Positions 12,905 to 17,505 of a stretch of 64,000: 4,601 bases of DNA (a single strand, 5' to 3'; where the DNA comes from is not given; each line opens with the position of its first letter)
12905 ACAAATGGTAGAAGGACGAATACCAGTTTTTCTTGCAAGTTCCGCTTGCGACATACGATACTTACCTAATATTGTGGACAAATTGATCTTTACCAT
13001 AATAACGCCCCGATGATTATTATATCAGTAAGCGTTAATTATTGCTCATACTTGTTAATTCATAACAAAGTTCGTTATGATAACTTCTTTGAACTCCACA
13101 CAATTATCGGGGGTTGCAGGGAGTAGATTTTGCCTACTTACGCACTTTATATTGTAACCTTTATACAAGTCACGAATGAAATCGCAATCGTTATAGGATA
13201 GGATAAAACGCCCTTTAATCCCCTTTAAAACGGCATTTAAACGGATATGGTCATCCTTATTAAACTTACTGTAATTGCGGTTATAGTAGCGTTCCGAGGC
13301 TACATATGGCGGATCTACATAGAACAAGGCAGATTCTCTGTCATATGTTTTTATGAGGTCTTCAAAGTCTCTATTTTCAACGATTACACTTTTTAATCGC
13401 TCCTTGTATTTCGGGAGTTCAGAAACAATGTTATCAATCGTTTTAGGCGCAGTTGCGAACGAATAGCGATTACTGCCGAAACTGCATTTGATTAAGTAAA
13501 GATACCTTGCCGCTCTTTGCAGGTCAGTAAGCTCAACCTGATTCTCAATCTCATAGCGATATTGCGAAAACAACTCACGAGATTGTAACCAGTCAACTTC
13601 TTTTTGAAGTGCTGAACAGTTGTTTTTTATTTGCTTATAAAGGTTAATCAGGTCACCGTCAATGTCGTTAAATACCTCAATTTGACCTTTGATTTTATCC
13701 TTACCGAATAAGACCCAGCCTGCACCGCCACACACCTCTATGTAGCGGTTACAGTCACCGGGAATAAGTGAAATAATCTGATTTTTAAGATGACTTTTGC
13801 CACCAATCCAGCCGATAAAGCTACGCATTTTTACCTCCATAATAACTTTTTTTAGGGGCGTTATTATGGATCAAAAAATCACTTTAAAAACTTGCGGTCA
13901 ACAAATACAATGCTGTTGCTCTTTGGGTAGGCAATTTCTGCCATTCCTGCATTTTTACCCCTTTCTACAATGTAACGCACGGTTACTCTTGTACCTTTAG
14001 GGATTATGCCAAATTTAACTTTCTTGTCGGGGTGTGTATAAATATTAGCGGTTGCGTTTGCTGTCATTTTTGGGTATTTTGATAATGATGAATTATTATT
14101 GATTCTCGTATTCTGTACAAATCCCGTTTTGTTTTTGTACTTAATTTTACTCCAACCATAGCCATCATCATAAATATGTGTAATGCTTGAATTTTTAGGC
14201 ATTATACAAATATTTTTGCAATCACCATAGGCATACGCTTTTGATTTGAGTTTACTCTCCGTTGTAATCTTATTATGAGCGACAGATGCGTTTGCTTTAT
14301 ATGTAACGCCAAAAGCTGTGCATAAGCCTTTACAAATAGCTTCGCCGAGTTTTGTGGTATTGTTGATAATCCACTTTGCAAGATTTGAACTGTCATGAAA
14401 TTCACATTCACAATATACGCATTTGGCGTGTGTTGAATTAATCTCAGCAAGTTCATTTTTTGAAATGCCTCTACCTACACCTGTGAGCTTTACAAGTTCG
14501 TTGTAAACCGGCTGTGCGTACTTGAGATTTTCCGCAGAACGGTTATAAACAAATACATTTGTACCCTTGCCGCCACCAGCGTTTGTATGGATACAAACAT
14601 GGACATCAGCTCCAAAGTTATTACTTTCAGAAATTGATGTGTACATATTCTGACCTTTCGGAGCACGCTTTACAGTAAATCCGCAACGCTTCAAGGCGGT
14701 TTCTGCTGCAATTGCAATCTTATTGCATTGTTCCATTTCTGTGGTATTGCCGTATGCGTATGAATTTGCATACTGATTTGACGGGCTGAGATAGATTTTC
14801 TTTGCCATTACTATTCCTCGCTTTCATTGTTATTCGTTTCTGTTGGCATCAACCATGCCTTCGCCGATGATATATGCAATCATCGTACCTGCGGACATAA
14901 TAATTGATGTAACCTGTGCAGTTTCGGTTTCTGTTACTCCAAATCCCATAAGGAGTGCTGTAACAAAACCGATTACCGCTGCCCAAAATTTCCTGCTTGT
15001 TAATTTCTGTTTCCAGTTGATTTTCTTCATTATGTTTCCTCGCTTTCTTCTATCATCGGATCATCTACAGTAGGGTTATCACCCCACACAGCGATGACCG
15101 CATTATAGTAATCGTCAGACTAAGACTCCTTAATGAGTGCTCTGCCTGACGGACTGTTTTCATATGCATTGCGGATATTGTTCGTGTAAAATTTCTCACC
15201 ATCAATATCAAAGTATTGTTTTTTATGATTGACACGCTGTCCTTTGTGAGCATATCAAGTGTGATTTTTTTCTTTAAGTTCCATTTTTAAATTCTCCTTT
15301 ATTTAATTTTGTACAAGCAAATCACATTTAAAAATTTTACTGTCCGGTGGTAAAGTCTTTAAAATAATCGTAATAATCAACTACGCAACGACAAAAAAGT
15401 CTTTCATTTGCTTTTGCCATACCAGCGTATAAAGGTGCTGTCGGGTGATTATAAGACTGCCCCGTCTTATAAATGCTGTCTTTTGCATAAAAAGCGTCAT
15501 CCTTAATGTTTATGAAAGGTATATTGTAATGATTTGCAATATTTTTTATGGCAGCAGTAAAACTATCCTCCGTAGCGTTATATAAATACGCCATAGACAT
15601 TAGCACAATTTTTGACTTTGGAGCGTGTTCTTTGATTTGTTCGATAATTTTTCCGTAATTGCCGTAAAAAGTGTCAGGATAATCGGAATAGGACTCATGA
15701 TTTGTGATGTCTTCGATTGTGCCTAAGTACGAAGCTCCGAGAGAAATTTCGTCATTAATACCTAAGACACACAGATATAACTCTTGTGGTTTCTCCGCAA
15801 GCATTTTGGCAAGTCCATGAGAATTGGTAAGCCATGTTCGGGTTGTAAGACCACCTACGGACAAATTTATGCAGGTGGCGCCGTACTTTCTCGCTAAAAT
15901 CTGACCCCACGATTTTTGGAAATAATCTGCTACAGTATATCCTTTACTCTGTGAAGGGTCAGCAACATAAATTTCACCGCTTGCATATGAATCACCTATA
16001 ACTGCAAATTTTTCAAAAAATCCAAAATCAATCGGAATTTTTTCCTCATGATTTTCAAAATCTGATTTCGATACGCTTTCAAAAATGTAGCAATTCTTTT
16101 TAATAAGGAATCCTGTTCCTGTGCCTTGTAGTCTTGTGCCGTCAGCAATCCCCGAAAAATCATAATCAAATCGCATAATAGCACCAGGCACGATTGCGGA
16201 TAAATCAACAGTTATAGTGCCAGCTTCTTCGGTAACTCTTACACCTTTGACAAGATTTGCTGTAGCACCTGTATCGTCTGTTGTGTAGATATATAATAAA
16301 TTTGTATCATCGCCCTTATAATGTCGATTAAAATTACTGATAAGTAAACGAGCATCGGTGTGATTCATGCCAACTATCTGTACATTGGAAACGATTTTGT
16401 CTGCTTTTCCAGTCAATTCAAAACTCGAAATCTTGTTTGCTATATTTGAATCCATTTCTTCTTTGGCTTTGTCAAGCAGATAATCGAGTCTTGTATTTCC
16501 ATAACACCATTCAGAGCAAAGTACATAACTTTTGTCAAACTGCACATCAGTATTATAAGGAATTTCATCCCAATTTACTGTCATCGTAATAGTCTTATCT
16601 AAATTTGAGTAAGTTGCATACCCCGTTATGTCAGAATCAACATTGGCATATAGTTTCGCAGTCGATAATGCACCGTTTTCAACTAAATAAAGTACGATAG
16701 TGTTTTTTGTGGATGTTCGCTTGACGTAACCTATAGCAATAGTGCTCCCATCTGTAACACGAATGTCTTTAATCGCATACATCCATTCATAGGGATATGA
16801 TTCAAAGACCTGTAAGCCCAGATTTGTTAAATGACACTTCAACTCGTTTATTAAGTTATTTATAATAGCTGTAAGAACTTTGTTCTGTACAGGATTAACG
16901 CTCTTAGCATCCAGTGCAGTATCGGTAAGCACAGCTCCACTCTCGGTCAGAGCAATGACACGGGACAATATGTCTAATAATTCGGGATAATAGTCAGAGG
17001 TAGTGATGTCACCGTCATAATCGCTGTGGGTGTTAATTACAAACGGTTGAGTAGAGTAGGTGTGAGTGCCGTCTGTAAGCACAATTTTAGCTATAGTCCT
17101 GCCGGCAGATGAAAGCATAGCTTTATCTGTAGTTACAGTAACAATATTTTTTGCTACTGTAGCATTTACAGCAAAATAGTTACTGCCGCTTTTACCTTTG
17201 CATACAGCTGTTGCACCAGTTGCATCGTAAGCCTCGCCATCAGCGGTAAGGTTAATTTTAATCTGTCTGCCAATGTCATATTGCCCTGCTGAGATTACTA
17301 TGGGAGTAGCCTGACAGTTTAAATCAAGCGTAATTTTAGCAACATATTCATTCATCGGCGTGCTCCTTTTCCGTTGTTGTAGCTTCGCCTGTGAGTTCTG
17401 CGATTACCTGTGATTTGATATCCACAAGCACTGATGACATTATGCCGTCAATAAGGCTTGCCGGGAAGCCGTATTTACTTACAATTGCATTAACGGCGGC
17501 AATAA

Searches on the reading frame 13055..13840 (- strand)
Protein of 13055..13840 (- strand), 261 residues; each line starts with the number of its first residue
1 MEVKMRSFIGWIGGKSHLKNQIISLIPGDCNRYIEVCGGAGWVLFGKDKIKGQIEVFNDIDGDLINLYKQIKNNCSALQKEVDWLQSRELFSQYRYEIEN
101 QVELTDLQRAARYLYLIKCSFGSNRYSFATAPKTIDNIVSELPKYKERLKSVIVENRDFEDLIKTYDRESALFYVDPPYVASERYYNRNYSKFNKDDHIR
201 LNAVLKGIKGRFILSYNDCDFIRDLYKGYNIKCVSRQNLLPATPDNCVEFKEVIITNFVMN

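Call 9: search_protein_families(library=pfam, proteins=[window:13055-13840:-], max_evalue=0.01)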
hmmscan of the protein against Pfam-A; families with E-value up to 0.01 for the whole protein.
window:13055-13840:- (261 aa): 1 family
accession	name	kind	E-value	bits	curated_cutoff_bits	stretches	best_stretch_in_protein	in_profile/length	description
PF02086.21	MethyltransfD12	-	4.7e-32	112.1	22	1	11-235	1-248/253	D12 class N6 adenine-specific DNA methyltransferase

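Call 18: find_related_loci(query=window:13055-13840:-, collection=viral_contigs, flank=6000)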
Query window:13055-13840:- (261 aa) in viral_contigs; peptide patterns used: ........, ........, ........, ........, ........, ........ (x = any residue, [..] = any of these).
50 stretches matched a pattern; 46 encode a relative of the query (tblastn E <= 1e-3); 45 distinct loci.
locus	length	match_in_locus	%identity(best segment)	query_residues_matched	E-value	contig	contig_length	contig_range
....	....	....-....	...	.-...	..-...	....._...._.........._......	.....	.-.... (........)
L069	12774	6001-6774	99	1-258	6e-174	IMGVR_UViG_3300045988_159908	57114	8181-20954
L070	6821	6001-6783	98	1-261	3e-174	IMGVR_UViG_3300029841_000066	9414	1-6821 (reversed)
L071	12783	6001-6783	98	1-261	5e-174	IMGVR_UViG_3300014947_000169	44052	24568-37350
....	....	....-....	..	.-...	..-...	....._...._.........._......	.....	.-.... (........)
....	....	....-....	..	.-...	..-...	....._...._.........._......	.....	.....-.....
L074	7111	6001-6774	97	1-258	1e-171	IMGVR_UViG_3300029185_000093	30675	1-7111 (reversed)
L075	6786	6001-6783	96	1-261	1e-171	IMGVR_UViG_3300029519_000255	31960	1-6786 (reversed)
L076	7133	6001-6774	97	1-258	1e-170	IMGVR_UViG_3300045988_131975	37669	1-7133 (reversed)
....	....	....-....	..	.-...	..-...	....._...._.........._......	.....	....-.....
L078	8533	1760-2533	97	1-258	1e-170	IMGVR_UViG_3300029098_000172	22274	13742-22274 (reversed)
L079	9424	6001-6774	97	1-258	2e-170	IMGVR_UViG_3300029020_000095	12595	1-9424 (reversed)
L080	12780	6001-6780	97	1-258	1e-169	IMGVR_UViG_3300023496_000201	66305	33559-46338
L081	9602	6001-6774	96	1-258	3e-169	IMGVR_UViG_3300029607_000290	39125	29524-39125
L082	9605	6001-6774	96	1-258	3e-168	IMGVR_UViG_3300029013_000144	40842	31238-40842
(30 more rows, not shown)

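Call 73: search_protein_families(library=pfam, proteins=[L081:7725-9602:-, L081:70-2091:+, L081:2524-3729:+, L081:3713-4396:+, L081:5123-5962:+, L081:4667-5116:+], max_evalue=0.001)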
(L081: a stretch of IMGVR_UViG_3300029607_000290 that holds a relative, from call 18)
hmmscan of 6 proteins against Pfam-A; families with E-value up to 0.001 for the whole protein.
L081:7725-9602:- (625 aa): 2 families
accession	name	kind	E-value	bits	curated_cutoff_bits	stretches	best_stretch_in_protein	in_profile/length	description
PF04991.19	LicD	-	1.1e-43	150.4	22.6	1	365-588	1-227/227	LicD family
PF01370.27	Epimerase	-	2.7e-08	34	20.9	1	55-265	19-240/240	NAD dependent epimerase/dehydratase family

L081:70-2091:+ (673 aa): 1 family
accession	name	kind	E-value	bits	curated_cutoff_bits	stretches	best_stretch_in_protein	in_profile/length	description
PF04513.17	Baculo_PEP_C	-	1e-05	26.1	38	0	214-286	33-105/140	Baculovirus polyhedron envelope protein, PEP, C terminus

L081:2524-3729:+ (401 aa): 0 families

L081:3713-4396:+ (227 aa): 0 families

L081:5123-5962:+ (279 aa): 2 families
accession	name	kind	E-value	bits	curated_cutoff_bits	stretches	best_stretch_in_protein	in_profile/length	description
PF01510.30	Amidase_2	-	4.7e-13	50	26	1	22-160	3-131/131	N-acetylmuramoyl-L-alanine amidase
PF01471.23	PG_binding_1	-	2.1e-08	34.7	23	1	202-256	8-57/57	Putative peptidoglycan binding domain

L081:4667-5116:+ (149 aa): 1 family
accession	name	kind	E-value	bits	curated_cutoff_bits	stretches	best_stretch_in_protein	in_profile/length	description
PF05105.17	Phage_holin_4_1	-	6.7e-31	107.2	22.2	1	18-137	4-115/116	Bacteriophage holin family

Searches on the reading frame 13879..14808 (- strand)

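Call 9: search_protein_families(library=pfam, proteins=[window:13879-14808:-], max_evalue=0.01)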
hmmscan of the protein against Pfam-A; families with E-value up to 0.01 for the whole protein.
window:13879-14808:- (309 aa): 2 families
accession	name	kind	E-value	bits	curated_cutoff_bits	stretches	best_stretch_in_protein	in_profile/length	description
PF01520.23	Amidase_3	-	5.9e-15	56.2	27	1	20-162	18-172/174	N-acetylmuramoyl-L-alanine amidase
PF08239.17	SH3_3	-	0.00013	22.6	27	0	197-233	13-50/54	Bacterial SH3 domain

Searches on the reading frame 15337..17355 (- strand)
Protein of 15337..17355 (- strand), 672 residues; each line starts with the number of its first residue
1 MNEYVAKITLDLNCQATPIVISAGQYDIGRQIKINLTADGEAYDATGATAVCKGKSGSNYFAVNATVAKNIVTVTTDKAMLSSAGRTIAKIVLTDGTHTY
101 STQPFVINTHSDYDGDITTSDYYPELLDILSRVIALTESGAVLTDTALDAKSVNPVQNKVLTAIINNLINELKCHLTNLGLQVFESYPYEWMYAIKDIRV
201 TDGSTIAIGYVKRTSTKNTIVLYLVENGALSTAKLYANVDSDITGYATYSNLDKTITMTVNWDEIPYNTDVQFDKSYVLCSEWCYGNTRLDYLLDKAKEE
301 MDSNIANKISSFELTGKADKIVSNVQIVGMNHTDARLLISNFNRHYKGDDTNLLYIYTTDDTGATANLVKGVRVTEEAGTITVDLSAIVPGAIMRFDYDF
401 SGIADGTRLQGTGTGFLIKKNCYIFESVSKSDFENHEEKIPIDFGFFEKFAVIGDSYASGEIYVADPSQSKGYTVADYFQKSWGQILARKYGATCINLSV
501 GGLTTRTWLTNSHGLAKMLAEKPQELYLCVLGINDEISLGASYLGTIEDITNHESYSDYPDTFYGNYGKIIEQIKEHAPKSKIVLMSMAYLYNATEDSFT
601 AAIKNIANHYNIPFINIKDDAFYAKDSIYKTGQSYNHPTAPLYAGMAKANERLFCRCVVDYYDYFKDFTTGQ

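Call 9: search_protein_families(library=pfam, proteins=[window:15337-17355:-], max_evalue=0.01)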
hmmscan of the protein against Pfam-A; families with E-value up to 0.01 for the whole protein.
window:15337-17355:- (672 aa): 3 families
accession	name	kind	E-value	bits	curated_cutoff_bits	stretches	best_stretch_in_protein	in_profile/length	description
PF13472.12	Lipase_GDSL_2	-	2.2e-15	58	32.9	1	452-643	1-176/178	GDSL-like Lipase/Acylhydrolase family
PF10651.15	BppU_N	-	7.9e-07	29.3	23.1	1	7-130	4-137/142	BppU N-terminal domain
PF00657.28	Lipase_GDSL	-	2.4e-06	28.3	23.6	1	452-648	3-206/208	GDSL-like Lipase/Acylhydrolase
